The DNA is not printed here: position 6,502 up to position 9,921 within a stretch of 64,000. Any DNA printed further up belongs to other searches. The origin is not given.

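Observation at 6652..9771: Three-member family: uncharacterised ~130-aa helical N-domain fused to a Hanks kinase and a cysteine-containing LRR array (candidate sensor/switch/effector module)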

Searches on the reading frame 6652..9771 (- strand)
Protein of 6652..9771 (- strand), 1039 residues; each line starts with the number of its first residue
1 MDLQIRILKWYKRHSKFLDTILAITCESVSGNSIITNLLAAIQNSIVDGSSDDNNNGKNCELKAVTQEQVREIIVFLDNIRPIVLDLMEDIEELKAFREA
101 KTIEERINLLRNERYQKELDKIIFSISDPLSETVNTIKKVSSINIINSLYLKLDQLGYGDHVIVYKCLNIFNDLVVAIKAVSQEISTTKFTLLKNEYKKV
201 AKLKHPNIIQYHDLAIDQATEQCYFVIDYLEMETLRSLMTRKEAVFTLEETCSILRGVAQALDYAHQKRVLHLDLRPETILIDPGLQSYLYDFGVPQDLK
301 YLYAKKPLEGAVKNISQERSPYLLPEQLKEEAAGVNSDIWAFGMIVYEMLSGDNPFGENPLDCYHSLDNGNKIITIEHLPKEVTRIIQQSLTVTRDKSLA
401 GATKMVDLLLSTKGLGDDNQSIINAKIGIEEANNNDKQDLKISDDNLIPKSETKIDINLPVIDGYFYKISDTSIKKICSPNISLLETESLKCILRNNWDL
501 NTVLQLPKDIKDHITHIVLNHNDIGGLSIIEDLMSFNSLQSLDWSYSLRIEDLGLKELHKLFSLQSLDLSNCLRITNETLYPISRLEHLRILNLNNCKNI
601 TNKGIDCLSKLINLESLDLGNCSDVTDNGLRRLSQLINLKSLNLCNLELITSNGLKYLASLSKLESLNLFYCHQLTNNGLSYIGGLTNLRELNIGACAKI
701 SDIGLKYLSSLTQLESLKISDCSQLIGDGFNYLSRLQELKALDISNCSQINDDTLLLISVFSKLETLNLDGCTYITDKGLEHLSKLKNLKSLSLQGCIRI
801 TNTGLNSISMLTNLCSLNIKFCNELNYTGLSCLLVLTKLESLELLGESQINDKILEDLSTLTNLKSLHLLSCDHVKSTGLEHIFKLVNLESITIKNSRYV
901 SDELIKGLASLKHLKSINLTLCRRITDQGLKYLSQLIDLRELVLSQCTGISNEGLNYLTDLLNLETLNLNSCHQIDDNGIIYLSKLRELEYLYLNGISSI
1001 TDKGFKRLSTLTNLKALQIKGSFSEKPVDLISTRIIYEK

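Call 6: search_protein_families(library=pfam, proteins=[window:6652-9771:-], max_evalue=0.01)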
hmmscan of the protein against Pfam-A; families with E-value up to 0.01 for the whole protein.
window:6652-9771:- (1039 aa): 7 families
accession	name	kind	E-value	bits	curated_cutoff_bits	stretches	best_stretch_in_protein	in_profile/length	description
PF00069.31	Pkinase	-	7.5e-37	127.6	31.7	1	152-388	3-241/263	Protein kinase domain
PF07714.23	PK_Tyr_Ser-Thr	-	2.6e-30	106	23.1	1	154-393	5-243/258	Protein tyrosine and serine/threonine kinase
PF23598.1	LRR_14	-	5.6e-21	75.1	40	2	614-849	24-250/353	Leucine-rich repeat region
PF13516.12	LRR_6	-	9.1e-19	66.4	23.4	0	912-934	3-24/24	Leucine Rich repeat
PF12799.13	LRR_4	-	7.4e-15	55.1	27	3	663-706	2-43/44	Leucine Rich repeats (2 copies)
PF23247.1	LRR_RPS2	-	4.8e-14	53.1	27.9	1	710-843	26-155/160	Plant disease resistance protein RPS2-like, leucine-rich repeats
PF19729.6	LRR_FBXL18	-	0.00016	20.7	27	0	663-741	11-94/591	F-box/LRR-repeat protein 18, LRR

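Call 9: search_protein_families(library=padloc, proteins=[window:6652-9771:-], max_evalue=0.01)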
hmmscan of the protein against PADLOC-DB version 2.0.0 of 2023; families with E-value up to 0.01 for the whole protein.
window:6652-9771:- (1039 aa): 32 families (the best 25 are shown)
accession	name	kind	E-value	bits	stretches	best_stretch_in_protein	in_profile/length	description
PDLC04138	mad6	-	2.2e-42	143.8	1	114-391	11-293/659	mads_6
PDLC04042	PD-T4-6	-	4e-37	126.5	1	145-413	6-273/292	-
PDLC04060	PD-T4-6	-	1.1e-34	118.2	1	146-428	6-284/486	-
PDLC04053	PD-T4-6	-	1.4e-34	118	1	150-407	11-266/311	-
PDLC04047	PD-T4-6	-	2.4e-34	116.9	1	146-387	8-247/327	-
PDLC04048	PD-T4-6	-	5.5e-32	109.5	1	145-359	7-215/354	-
PDLC04043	PD-T4-6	-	4.5e-30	103.1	1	150-357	17-218/452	-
PDLC04054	PD-T4-6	-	6.7e-30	102.7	1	143-409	6-270/347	-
PDLC04057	PD-T4-6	-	4.7e-29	99.7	1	144-389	4-247/443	-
PDLC04061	PD-T4-6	-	3.7e-28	97.3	1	154-363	22-231/510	-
PDLC04039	PD-T4-6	-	2e-26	91.1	1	156-358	22-217/458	-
PDLC04041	PD-T4-6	-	3.7e-25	87.1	1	154-416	34-297/443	-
PDLC04064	PD-T4-6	-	2.3e-24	84.1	1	151-405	23-273/369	-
PDLC03920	MkoA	-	3.8e-24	83.1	1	163-398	22-264/1112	-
PDLC04052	PD-T4-6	-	1.2e-23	82.1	1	175-360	36-221/496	-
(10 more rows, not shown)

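Call 10: search_protein_families(library=ncbifam, proteins=[window:6652-9771:-], max_evalue=0.01)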
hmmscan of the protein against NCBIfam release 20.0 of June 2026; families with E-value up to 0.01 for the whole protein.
window:6652-9771:- (1039 aa): 10 families
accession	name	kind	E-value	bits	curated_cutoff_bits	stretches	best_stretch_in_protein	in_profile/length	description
NF047741.1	antiphage_MADS6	equivalog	2.9e-35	121.9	460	2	206-411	256-459/612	methylation-associated defense system protein kinase MAD6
NF033483.0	PknB_PASTA_kin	equivalog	1.6e-33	116.6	450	1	148-406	7-262/563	Stk1 family PASTA domain-containing Ser/Thr kinase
TIGR03903.1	TOMM_kin_cyc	equivalog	8.1e-18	63.7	705.75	1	176-353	6-186/1267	TOMM system kinase/cyclase fusion protein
NF052427.1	StpK7MSMEG_1200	equivalog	2e-17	62.9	900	1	155-361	14-214/601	serine/threonine protein kinase StpK7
NF033442.0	BREX_PglW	equivalog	1.9e-15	55.7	990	1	192-389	256-463/1391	BREX system serine/threonine kinase PglW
NF009651.0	PRK13184.1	equivalog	1e-11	43.6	839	1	176-358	30-233/932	serine/threonine-protein kinase PknD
NF033188.1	internalin_H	exception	1.1e-07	30.9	1050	1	625-759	127-257/548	InlH/InlC2 family class 1 internalin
NF038150.1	lanthi_synth_IV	equivalog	2.1e-05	23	650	1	192-356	238-396/851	class IV lanthionine synthetase LanL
NF038151.1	lanthi_synth_III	equivalog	0.00016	20.2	575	1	190-297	267-384/833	class III lanthionine synthetase LanKC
NF058632.1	SerThrKinPrkT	equivalog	0.00017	20.7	280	1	150-283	23-151/322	serine/threonine protein kinase PrkT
